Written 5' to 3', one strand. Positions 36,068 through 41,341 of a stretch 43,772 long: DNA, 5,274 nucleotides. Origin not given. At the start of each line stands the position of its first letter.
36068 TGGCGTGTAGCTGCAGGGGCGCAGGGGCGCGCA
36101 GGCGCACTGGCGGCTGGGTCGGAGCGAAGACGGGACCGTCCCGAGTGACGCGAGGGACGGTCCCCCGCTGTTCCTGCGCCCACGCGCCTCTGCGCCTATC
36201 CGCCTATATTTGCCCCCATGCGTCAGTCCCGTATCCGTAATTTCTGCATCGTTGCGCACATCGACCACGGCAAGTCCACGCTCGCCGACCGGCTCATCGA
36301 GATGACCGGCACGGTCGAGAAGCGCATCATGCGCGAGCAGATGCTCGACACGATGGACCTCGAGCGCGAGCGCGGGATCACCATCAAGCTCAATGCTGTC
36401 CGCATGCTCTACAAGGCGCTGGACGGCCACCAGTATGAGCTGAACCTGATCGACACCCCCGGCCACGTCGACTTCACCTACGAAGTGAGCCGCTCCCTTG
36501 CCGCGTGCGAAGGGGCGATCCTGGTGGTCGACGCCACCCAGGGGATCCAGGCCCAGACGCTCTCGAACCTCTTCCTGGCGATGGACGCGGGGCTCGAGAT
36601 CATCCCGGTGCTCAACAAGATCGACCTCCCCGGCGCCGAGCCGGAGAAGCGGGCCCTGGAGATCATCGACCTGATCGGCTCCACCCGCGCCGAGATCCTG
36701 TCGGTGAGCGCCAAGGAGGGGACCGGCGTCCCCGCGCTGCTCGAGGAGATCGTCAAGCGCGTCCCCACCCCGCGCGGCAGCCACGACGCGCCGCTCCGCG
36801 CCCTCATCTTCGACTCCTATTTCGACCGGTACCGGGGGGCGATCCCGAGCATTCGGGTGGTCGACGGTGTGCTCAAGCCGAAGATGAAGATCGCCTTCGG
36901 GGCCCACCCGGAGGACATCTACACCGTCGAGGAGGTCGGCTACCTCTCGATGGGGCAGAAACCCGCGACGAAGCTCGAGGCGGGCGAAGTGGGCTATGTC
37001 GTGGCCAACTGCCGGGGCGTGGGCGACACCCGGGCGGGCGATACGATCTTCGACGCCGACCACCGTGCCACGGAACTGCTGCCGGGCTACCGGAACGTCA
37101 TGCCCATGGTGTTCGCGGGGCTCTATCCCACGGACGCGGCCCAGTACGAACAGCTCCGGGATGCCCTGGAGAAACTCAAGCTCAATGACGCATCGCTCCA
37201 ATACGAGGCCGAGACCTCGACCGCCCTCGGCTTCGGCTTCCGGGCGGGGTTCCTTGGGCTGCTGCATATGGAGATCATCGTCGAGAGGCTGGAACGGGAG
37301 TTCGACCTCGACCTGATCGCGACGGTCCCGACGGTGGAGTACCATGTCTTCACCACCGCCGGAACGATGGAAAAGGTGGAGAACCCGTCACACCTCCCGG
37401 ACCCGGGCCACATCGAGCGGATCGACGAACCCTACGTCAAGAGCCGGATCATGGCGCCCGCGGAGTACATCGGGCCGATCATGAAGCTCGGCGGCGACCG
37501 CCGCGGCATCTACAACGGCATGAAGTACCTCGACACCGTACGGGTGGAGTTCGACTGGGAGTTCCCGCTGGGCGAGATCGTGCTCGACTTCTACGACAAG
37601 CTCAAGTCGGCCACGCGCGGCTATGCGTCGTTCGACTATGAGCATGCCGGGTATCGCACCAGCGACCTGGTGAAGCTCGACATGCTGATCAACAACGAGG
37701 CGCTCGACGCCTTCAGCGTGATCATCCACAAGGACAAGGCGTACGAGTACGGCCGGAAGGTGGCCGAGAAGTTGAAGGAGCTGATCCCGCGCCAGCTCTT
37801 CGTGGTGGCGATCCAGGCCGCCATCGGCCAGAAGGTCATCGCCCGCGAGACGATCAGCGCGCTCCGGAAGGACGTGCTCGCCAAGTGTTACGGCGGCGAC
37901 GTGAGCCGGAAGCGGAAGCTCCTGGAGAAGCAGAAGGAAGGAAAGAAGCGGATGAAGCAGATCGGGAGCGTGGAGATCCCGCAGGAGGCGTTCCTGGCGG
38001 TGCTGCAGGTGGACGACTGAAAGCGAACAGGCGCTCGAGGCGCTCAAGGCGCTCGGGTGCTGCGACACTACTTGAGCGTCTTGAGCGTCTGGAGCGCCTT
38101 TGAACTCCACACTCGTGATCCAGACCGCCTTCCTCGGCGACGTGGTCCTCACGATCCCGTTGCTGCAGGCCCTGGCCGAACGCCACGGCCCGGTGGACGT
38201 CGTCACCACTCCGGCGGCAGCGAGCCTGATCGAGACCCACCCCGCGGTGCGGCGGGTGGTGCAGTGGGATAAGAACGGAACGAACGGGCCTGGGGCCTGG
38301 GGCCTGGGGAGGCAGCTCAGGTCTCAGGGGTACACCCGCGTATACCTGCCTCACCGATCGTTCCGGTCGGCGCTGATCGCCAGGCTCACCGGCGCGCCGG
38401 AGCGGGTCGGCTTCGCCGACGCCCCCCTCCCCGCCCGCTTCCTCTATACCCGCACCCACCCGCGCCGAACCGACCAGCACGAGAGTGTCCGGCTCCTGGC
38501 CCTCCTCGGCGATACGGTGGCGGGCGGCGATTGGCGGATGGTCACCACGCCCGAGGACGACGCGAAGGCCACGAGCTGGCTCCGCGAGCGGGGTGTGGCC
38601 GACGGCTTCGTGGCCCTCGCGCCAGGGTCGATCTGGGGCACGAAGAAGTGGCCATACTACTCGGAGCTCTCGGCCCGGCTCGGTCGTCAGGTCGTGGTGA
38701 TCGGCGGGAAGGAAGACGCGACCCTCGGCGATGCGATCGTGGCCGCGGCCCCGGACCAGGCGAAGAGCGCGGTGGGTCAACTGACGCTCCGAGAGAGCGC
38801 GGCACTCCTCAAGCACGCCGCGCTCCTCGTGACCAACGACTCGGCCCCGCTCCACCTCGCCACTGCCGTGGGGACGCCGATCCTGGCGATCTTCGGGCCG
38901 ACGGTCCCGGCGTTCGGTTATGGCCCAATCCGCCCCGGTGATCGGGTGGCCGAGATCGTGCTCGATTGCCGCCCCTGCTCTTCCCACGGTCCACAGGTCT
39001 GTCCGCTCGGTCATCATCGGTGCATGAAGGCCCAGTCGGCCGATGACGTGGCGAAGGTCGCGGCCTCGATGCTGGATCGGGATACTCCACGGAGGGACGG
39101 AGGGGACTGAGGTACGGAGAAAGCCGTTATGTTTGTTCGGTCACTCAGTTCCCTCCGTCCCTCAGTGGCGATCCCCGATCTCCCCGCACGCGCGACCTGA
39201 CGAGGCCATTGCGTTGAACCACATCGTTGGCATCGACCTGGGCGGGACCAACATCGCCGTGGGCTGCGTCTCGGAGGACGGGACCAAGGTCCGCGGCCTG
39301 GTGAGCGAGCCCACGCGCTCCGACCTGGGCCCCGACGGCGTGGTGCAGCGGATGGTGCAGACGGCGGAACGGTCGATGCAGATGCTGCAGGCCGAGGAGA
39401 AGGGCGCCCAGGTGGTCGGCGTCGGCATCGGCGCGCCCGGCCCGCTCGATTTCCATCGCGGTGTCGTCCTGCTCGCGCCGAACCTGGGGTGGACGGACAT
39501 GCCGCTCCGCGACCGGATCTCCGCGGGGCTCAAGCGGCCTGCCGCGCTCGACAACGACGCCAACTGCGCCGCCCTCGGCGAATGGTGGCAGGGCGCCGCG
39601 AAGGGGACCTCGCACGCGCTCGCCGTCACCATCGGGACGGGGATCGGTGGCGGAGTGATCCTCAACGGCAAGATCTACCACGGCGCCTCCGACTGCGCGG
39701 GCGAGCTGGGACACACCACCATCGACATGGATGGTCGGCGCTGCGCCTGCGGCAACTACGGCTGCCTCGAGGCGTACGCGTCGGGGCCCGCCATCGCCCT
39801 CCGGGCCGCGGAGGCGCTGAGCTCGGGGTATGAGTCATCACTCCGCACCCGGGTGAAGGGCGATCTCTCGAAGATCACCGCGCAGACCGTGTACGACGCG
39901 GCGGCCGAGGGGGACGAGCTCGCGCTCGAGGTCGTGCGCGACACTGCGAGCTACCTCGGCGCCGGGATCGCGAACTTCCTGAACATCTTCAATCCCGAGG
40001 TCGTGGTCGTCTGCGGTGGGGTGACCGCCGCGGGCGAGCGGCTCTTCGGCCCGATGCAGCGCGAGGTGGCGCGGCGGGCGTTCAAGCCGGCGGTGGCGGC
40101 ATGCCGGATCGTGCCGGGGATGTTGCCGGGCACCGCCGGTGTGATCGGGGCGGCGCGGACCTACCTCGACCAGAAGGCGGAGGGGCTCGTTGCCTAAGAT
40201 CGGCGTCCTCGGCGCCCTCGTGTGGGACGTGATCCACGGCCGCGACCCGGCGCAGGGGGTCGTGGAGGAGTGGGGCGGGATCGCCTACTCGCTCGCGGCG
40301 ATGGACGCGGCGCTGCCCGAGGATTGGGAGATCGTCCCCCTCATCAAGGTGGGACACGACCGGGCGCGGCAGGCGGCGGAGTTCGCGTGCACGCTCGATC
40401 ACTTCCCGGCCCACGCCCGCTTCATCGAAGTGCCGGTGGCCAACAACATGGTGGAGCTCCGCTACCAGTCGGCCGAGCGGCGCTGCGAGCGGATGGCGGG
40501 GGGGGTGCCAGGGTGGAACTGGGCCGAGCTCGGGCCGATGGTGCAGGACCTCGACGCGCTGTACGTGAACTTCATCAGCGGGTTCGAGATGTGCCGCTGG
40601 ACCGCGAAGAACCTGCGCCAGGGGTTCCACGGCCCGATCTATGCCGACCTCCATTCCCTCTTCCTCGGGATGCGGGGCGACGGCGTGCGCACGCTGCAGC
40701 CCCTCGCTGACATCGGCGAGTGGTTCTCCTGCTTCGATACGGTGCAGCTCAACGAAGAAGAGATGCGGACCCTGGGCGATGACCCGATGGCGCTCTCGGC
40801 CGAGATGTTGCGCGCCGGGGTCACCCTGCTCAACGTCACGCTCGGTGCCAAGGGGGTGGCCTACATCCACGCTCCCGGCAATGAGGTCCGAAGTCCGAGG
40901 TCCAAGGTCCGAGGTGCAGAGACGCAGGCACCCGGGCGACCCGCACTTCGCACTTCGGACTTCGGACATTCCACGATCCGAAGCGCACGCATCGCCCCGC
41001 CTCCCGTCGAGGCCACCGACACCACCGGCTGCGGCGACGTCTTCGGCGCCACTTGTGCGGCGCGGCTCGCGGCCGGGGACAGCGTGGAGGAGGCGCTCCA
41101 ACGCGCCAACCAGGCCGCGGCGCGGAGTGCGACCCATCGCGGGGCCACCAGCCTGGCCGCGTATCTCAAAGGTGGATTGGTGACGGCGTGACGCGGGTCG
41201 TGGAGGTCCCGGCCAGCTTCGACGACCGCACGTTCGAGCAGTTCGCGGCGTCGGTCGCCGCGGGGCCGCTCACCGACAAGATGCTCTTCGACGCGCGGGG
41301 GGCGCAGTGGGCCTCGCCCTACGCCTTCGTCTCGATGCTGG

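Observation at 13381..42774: Dispersed class of hairpins whose arms are tandem arrays of a 7-9 nt unit, with a different unit at most loci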

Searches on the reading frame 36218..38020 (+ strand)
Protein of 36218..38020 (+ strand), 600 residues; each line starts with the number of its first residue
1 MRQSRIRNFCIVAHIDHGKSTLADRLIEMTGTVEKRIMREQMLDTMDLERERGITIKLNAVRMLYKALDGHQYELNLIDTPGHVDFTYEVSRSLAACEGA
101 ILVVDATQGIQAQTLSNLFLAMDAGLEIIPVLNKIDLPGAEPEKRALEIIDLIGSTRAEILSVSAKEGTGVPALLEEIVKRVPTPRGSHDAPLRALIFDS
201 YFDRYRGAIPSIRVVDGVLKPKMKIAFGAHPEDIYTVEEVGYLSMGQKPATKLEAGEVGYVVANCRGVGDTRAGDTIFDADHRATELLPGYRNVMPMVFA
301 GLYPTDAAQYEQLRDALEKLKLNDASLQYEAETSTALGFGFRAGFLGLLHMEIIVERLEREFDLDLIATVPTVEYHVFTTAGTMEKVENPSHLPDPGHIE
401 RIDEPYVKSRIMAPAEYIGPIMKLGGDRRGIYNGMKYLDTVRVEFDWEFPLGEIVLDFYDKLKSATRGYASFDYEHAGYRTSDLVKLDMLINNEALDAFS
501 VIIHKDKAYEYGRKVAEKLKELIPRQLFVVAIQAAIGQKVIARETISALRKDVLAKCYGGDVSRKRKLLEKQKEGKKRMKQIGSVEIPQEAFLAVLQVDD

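Call 13: find_related_loci(query=window:36218-38020:+, collection=genome_contigs, flank=10000)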
Query window:36218-38020:+ (600 aa) in genome_contigs; peptide patterns used: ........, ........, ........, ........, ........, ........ (x = any residue, [..] = any of these).
599 stretches matched a pattern (row limit reached: there are more); 567 encode a relative of the query (tblastn E <= 1e-3); the best 80 are kept; 80 distinct loci.
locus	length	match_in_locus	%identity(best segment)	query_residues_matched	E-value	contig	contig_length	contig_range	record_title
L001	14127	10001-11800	94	1-600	0e+0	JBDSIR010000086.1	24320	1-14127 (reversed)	MAG: Gemmatimonadales bacterium isolate cluster1_bin.303 k127_15612190, whole genome shotgun sequence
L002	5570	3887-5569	96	1-561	0e+0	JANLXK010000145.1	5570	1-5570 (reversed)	MAG: Gemmatimonadota bacterium isolate OTE_20_concoct_375_sub OTE_20_k141_45639, whole genome shotgun sequence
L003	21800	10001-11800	85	1-600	0e+0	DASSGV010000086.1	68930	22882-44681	MAG TPA_asm: Gemmatimonadales bacterium isolate SMAG_U1042 k141_385245, whole genome shotgun sequence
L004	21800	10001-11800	84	1-600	0e+0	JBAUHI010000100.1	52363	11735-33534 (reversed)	MAG: Gemmatimonadales bacterium isolate MFD03296_ilm_asm_bin2 k127_176710, whole genome shotgun sequence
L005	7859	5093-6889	83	1-599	0e+0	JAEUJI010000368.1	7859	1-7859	MAG: Gemmatimonadetes bacterium isolate new MAG-65 k141_4574372, whole genome shotgun sequence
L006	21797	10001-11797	83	1-599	0e+0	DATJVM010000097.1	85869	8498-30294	MAG TPA_asm: Gemmatimonadales bacterium isolate SMAG_U15073 k141_2050008, whole genome shotgun sequence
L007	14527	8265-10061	83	1-599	0e+0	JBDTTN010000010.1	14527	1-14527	MAG: Gemmatimonadota bacterium isolate cluster3_bin.297 NODE_16563_length_14527_cov_8.200318, whole genome shotgun seque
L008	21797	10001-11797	82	1-599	0e+0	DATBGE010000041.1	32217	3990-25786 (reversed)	MAG TPA_asm: Gemmatimonadales bacterium isolate SMAG_U3829 k141_384216, whole genome shotgun sequence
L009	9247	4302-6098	82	1-599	0e+0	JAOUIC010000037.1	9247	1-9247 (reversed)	MAG: Gemmatimonadota bacterium isolate 4_1_Oct_SF_Bin18 4_1_Oct_SF_Bin18_scaffold_2780_c1, whole genome shotgun sequence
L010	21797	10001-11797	82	1-599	0e+0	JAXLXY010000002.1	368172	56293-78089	MAG: Gemmatimonadales bacterium isolate STL-GEM4 C1.156.fa-2, whole genome shotgun sequence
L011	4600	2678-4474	82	1-599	0e+0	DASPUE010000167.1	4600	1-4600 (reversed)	MAG TPA_asm: Gemmatimonadales bacterium isolate SMAG_U12295 k141_1561497, whole genome shotgun sequence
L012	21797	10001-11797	82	1-599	0e+0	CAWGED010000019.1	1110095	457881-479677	MAG: uncultured Gemmatimonadales bacterium isolate MFD02199.bin.2.180 genome assembly, contig: contig_8825, whole genome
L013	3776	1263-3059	82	1-599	0e+0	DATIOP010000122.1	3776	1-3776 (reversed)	MAG TPA_asm: Gemmatimonadales bacterium isolate SMAG_U15827 k141_265290, whole genome shotgun sequence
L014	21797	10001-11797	82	1-599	0e+0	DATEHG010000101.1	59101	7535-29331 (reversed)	MAG TPA_asm: Gemmatimonadales bacterium isolate SMAG_U8805 k141_1329819, whole genome shotgun sequence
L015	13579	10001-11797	82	1-599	0e+0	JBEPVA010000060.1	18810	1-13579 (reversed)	MAG: Gemmatimonadota bacterium isolate 22E.metabat2_refined.046 NODE_2472_length_18810_cov_6.673527, whole genome shotgu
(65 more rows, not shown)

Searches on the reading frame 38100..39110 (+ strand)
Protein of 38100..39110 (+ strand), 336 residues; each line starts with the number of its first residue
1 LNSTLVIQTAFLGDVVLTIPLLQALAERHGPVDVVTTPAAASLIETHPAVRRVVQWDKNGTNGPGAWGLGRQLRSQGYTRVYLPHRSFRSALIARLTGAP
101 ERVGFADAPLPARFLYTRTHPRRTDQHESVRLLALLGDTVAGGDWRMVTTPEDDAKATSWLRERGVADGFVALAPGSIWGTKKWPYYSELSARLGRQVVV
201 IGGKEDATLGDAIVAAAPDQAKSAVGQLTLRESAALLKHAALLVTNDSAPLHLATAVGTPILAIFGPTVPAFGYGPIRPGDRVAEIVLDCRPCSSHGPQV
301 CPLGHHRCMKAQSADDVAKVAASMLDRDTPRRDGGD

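Call 18: search_protein_families(library=pfam, proteins=[window:38100-39110:+])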
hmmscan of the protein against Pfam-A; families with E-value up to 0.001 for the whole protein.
window:38100-39110:+ (336 aa): 1 family
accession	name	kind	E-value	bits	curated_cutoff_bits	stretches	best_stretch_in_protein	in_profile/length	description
PF01075.23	Glyco_transf_9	-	1e-31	110.6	22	1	68-294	3-237/247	Glycosyltransferase family 9 (heptosyltransferase)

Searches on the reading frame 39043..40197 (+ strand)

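Call 18: search_protein_families(library=pfam, proteins=[window:39043-40197:+])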
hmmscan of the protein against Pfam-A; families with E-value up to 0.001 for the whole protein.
window:39043-40197:+ (384 aa): 2 families
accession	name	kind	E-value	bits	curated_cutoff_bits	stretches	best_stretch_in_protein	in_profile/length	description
PF00480.26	ROK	-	4.2e-70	237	22.9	1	62-372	2-289/294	ROK family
PF01869.26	BcrAD_BadFG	-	0.00019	21.5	31.5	0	62-131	1-74/271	BadF/BadG/BcrA/BcrD ATPase family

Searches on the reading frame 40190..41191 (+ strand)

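Call 19: search_protein_families(library=pfam, proteins=[window:40190-41191:+])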
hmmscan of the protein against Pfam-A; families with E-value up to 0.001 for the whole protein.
window:40190-41191:+ (333 aa): 2 families
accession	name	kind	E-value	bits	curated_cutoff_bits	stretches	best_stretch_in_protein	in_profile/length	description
PF00294.29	PfkB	-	7.1e-14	52.3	25.8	1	268-321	243-297/302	pfkB family carbohydrate kinase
PF08543.17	Phos_pyr_kin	-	0.00042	20.2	27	1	270-313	188-231/246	Phosphomethylpyrimidine kinase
